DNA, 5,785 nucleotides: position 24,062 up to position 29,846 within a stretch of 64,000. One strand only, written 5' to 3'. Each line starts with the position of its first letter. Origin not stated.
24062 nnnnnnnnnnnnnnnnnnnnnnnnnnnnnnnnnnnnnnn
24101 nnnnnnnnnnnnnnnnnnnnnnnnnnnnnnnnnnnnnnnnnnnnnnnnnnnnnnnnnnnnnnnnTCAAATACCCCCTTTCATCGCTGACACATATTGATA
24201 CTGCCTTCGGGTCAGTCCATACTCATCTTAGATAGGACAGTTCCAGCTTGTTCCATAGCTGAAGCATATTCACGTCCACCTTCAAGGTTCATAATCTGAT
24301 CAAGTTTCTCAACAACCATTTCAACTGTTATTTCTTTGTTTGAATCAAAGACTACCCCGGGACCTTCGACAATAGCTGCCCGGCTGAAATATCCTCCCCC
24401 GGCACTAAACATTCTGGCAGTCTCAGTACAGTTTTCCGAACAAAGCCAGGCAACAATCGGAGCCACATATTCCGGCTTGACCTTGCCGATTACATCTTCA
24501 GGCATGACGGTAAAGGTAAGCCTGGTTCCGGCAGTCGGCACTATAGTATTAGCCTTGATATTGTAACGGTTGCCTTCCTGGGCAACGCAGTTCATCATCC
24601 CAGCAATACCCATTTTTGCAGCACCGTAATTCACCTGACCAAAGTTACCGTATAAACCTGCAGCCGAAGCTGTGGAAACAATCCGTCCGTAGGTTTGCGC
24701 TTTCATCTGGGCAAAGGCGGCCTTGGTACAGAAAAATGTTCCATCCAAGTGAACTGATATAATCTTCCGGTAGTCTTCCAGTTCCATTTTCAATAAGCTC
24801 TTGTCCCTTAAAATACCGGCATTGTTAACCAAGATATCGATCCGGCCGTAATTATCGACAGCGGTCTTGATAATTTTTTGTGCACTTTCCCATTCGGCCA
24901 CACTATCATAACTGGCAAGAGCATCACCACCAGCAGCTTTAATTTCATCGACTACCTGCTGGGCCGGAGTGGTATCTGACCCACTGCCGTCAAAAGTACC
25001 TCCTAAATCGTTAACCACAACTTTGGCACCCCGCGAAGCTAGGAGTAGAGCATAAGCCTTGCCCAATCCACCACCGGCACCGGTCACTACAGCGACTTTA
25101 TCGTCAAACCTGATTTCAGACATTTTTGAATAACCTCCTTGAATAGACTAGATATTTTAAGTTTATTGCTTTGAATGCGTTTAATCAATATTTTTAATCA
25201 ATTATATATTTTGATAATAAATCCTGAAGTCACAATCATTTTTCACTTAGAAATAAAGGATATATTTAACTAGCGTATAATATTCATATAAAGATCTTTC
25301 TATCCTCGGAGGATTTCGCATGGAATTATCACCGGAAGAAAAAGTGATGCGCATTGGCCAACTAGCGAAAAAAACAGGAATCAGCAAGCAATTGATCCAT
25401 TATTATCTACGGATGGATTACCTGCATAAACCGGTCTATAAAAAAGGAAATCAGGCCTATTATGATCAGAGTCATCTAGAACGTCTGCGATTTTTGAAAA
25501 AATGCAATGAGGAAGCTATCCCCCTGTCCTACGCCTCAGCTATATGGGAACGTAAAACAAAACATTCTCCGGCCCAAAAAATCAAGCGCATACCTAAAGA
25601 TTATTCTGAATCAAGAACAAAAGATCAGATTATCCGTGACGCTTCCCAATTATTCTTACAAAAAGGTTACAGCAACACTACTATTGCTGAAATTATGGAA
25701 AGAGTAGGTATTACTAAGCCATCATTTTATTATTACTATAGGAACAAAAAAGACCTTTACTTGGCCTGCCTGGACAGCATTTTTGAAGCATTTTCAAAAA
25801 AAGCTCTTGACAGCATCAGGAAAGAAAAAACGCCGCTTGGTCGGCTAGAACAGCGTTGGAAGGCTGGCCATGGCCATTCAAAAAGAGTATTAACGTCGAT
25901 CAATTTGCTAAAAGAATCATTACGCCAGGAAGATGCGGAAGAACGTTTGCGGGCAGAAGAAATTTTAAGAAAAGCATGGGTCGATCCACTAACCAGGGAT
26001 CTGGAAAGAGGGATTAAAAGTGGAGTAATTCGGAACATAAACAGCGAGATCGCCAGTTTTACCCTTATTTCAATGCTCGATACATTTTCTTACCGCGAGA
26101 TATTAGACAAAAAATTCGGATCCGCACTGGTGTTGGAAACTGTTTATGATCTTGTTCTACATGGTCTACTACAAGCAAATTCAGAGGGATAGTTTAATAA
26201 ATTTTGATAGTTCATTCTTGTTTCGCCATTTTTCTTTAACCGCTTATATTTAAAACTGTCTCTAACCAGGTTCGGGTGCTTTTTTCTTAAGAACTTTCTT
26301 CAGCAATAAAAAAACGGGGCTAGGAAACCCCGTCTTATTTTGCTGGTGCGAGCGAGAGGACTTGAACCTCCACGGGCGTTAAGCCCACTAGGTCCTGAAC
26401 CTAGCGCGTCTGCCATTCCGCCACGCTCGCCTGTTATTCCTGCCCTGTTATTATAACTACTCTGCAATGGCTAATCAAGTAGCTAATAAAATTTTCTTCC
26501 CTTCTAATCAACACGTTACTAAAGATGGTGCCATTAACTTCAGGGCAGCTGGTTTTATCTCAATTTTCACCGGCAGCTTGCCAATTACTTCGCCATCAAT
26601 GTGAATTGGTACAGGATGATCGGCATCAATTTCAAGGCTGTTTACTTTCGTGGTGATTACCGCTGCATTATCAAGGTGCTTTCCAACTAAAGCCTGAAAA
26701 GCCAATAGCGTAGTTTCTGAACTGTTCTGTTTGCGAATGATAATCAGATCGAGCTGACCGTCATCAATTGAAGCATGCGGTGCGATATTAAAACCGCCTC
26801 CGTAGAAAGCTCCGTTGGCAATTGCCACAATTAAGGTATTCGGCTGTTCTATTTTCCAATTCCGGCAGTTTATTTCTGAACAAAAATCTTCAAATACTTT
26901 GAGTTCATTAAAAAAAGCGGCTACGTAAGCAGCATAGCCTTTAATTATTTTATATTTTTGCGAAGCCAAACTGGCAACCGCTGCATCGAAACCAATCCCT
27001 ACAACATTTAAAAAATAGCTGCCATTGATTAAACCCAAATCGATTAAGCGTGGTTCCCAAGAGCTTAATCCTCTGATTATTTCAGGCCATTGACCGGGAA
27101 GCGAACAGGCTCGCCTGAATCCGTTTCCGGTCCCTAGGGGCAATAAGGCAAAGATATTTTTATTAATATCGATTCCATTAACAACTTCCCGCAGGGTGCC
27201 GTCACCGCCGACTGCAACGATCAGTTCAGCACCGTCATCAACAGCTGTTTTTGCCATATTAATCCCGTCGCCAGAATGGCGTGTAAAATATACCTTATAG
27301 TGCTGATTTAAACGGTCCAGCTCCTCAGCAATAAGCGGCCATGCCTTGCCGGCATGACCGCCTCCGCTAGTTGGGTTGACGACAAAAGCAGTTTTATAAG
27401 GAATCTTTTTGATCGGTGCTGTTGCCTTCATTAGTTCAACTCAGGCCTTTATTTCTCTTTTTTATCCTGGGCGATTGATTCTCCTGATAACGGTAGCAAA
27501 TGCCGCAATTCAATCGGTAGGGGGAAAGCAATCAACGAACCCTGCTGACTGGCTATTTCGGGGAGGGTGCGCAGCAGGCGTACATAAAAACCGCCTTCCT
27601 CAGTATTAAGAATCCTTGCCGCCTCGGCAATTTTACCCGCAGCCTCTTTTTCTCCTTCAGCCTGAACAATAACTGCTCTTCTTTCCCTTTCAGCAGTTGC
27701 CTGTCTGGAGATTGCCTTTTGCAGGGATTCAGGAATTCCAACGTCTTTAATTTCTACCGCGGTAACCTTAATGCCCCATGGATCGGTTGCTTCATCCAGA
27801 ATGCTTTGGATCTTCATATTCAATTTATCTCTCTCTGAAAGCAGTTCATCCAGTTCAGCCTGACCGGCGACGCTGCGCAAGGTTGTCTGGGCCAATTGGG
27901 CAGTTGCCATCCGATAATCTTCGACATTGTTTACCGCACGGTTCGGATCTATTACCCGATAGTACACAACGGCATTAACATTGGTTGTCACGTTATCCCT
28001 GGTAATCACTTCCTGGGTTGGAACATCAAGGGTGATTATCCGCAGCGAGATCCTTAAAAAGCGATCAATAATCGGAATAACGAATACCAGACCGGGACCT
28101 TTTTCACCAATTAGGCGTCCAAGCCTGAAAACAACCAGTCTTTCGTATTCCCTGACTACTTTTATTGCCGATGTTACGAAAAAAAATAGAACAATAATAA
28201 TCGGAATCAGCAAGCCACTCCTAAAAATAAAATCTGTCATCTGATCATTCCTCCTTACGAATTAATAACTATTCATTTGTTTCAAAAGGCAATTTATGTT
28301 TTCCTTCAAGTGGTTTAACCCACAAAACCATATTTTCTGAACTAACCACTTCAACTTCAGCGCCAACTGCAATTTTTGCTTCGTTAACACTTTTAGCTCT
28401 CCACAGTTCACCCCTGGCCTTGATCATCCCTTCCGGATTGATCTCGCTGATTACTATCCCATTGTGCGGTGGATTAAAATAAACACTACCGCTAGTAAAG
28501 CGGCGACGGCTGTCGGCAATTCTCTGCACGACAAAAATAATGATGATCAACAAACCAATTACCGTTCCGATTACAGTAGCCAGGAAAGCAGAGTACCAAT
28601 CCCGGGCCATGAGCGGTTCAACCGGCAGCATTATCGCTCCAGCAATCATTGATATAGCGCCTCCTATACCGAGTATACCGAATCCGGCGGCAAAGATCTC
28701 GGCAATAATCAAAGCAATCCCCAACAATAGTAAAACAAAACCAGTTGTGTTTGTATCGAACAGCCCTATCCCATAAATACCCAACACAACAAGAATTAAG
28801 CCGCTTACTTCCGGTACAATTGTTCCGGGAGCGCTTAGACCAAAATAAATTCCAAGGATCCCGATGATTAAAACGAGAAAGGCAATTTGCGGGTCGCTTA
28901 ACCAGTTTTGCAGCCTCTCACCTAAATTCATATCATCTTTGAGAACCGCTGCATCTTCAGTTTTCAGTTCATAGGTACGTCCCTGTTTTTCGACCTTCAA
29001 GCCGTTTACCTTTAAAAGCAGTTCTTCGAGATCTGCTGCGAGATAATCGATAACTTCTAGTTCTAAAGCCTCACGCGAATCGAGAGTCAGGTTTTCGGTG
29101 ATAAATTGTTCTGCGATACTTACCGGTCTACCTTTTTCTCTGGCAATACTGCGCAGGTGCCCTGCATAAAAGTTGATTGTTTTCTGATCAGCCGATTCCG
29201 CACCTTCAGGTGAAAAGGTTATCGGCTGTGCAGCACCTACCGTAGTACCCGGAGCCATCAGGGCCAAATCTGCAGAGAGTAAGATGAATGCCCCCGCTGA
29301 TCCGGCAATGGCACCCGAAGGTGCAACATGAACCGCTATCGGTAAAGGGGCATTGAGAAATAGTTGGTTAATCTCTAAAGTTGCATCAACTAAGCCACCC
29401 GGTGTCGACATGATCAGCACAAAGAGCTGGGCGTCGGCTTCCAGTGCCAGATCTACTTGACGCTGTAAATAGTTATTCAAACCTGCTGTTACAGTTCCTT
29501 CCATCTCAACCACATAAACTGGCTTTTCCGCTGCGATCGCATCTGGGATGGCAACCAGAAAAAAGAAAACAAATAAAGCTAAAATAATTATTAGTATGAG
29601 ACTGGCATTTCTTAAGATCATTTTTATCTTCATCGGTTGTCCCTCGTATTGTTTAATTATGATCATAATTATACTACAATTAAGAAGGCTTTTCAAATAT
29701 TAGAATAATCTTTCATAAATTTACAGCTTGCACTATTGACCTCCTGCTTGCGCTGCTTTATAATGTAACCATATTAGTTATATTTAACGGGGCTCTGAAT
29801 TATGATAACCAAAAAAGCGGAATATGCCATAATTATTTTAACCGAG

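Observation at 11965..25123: Thirteen-gene beta-oxidation-like island built from 'eukaryote/archaeal-type' modules and lacking an acyl-CoA dehydrogenase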

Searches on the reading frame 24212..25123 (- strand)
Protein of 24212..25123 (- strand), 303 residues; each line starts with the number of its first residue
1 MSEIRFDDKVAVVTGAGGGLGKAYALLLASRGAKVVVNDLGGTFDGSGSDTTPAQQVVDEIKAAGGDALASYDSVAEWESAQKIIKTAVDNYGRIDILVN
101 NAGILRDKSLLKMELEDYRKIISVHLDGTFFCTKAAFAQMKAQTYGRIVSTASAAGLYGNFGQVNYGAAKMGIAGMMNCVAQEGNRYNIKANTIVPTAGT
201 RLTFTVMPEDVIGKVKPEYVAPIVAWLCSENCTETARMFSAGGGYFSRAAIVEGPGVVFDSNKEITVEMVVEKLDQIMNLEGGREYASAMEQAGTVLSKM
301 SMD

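Call 4: search_protein_families(library=pfam, proteins=[window:24212-25123:-])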
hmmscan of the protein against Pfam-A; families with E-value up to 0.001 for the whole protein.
window:24212-25123:- (303 aa): 3 families
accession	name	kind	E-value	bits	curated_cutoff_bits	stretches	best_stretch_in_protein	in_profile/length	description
PF00106.31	adh_short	-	2.8e-44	151.4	26.6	1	9-197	1-180/195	short chain dehydrogenase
PF13561.12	adh_short_C2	-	2.3e-30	106.4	27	1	15-229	1-218/236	Enoyl-(Acyl carrier protein) reductase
PF08659.16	KR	-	7.9e-17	62.2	22.6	1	12-184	4-167/180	KR domain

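Call 53: search_solved_structures(query=window:24212-25123:-, max_evalue=1e-20, show_alignments=1)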
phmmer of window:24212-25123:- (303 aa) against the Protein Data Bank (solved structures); distinct sequences matched with E-value up to 1e-20: 124 (the best 60 are shown).
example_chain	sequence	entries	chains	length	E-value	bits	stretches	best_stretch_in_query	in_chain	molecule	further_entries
2et6_A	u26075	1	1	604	1.4e-137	460.9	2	1-285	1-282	(3R)-hydroxyacyl-CoA dehydrogenase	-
1zbq_A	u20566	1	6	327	7.1e-91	307.6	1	2-301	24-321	17-beta-hydroxysteroid dehydrogenase 4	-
1gz6_A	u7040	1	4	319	2e-90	306.2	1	2-297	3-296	ESTRADIOL 17 BETA-DEHYDROGENASE 4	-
3oml_A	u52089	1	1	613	1.6e-87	296.7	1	3-299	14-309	Peroxisomal Multifunctional Enzyme Type 2, CG3415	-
3qlj_A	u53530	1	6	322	4.3e-55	190.3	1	7-247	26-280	Short chain dehydrogenase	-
4rzh_A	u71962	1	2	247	9.9e-43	149.7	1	9-231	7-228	3-oxoacyl-[acyl-carrier protein] reductase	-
7ulh_A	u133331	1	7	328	1.3e-42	149.3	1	6-231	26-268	Short chain dehydrogenase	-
2uvd_A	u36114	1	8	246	9.5e-41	143.2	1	8-210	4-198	3-OXOACYL-(ACYL-CARRIER-PROTEIN) REDUCTASE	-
4kzp_A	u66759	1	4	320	2.1e-39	138.8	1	5-225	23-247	Oxidoreductase, short chain dehydrogenase/reductase family protein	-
4dml_A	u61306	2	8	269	9.6e-38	133.3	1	3-209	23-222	3-oxoacyl-[acyl-carrier-protein] reductase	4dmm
7sub_A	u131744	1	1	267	1.1e-37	133.1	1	5-213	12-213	3-oxoacyl-reductase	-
4nbu_A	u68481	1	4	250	1.2e-37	133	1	5-218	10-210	3-oxoacyl-(Acyl-carrier-protein) reductase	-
1edo_A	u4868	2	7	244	6.4e-37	130.6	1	10-198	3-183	BETA-KETO ACYL CARRIER PROTEIN REDUCTASE | KETOACYL REDUCTASE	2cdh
7lg9_A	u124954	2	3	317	3.5e-36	128.2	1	7-235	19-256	3-ketoacyl-ACP reductase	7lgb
2hq1_A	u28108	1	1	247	5.6e-36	127.5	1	7-216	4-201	Glucose/ribitol dehydrogenase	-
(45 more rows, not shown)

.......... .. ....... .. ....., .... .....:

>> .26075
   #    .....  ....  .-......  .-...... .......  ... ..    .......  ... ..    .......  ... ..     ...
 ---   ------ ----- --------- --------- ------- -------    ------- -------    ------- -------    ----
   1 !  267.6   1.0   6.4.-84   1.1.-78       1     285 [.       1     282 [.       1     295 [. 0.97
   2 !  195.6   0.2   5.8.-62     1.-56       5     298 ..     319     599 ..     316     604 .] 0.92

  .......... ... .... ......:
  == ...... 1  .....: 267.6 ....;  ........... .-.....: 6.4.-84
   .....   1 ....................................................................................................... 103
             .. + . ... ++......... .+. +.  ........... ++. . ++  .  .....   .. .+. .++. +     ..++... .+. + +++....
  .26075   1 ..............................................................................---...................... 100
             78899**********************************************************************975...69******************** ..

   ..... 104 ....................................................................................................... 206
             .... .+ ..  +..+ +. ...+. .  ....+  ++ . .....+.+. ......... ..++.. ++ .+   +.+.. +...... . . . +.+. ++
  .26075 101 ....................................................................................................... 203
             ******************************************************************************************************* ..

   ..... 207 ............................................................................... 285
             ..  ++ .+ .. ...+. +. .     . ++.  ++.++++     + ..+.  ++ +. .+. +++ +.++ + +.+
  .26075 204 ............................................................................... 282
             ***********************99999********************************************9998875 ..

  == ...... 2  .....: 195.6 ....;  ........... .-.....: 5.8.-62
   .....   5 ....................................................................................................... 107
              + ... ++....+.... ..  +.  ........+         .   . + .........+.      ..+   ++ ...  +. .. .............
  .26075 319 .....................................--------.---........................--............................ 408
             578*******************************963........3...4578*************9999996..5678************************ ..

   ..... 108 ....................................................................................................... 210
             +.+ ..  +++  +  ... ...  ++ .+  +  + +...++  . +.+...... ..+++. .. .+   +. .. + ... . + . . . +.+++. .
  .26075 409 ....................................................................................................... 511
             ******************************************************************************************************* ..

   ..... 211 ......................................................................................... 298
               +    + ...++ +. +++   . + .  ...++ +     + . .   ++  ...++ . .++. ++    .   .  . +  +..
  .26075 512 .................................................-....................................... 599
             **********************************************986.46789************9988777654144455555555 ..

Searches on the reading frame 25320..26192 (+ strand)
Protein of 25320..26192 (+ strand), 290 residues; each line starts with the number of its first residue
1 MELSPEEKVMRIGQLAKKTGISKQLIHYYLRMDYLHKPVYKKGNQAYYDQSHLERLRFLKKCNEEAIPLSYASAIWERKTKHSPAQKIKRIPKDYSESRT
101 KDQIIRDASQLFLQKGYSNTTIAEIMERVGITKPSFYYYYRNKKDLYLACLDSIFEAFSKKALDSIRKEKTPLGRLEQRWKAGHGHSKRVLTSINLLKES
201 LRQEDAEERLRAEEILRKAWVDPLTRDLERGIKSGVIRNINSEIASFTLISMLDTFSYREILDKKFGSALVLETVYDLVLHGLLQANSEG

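Call 4: search_protein_families(library=pfam, proteins=[window:25320-26192:+])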
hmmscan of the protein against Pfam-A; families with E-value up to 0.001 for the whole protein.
window:25320-26192:+ (290 aa): 7 families
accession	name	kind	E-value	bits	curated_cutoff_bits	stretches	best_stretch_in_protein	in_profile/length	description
PF00440.29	TetR_N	-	5.4e-17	61.8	24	1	104-150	1-47/47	Bacterial regulatory proteins, tetR family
PF13411.12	MerR_1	-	3.2e-14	53.2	21.6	1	10-74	1-64/69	MerR HTH family regulatory protein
PF00376.29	MerR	-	4.2e-08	33.3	28.2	1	11-48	1-38/38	MerR family regulatory protein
PF04967.18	HTH_10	-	4.2e-05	23.7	23.1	0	10-31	24-45/53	HTH DNA binding domain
PF13412.12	HTH_24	-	5.6e-05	23.1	21.9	0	13-31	21-39/48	Winged helix-turn-helix DNA-binding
PF06034.16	DUF919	-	0.00039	20.6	21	0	86-119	28-61/62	Nucleopolyhedrovirus protein of unknown function (DUF919)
PF13443.12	HTH_26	-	0.00079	20.1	22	0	120-158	11-50/63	Cro/C1-type HTH DNA-binding domain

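Call 75: search_protein_families(library=ncbifam, proteins=[window:25320-26192:+], max_evalue=1e-20)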
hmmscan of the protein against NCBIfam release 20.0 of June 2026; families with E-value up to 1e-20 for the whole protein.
window:25320-26192:+ (290 aa): 0 families

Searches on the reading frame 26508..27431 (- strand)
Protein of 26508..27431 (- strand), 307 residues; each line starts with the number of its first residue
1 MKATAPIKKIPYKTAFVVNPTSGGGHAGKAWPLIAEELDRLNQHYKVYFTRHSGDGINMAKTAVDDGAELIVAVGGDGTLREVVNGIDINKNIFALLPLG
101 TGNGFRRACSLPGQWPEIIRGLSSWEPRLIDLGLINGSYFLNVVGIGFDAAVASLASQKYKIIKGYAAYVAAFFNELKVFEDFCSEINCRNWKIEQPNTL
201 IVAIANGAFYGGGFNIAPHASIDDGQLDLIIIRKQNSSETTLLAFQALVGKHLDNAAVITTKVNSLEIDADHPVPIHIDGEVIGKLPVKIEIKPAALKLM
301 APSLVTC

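Call 4: search_protein_families(library=pfam, proteins=[window:26508-27431:-])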
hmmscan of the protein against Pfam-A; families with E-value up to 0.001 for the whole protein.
window:26508-27431:- (307 aa): 3 families
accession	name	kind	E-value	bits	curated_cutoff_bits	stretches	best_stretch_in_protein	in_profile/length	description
PF19279.4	YegS_C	-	5.9e-32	111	27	1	143-300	2-157/158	YegS C-terminal NAD kinase beta sandwich-like domain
PF00781.29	DAGK_cat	-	5.2e-25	87.9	23.6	1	14-133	2-123/125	Diacylglycerol kinase catalytic domain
PF01513.26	NAD_kinase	-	0.00028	21.6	25.5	1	55-86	60-91/130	ATP-NAD kinase N-terminal domain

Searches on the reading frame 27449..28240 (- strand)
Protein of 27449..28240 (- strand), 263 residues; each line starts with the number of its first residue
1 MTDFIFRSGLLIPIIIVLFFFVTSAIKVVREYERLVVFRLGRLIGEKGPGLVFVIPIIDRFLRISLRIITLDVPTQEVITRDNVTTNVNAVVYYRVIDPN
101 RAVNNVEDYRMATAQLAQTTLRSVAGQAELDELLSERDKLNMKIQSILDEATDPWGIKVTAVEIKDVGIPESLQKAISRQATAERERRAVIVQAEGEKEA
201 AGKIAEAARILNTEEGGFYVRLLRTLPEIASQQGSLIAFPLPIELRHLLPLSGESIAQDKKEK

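Call 4: search_protein_families(library=pfam, proteins=[window:27449-28240:-])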
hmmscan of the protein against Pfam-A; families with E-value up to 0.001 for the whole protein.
window:27449-28240:- (263 aa): 2 families
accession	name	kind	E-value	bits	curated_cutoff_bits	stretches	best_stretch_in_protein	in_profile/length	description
PF01145.31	Band_7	-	6.1e-43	147.3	23.6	1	27-198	1-176/176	SPFH domain / Band 7 family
PF13421.11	Band_7_1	-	5.7e-05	23.3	24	1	121-182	145-208/211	SPFH domain-Band 7 family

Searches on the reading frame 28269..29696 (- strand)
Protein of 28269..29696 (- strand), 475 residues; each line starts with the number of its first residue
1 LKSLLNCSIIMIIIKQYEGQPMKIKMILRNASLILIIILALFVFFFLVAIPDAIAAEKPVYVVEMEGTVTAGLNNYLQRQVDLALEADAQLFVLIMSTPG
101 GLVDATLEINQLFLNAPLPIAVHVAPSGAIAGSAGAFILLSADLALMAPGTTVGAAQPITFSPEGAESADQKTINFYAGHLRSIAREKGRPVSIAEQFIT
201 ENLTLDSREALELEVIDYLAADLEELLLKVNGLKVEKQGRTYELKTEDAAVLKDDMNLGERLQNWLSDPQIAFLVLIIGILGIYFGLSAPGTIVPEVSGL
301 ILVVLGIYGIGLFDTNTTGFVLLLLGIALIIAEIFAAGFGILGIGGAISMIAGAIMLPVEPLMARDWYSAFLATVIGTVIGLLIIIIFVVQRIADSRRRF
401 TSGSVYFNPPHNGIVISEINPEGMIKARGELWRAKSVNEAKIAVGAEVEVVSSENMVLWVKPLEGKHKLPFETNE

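Call 4: search_protein_families(library=pfam, proteins=[window:28269-29696:-])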
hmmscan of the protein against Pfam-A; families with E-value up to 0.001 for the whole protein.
window:28269-29696:- (475 aa): 3 families
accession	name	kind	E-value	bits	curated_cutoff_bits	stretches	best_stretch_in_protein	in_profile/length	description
PF25145.1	NfeD1b_N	-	4.5e-26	92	40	1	60-211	2-147/189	NfeD1b, N-terminal domain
PF24961.1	NfeD_membrane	-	1.3e-21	77.2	26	1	271-387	2-116/119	NfeD integral membrane domain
PF01957.25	NfeD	-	1.2e-12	48.3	29.1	1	413-462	9-57/57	NfeD-like C-terminal, partner-binding domain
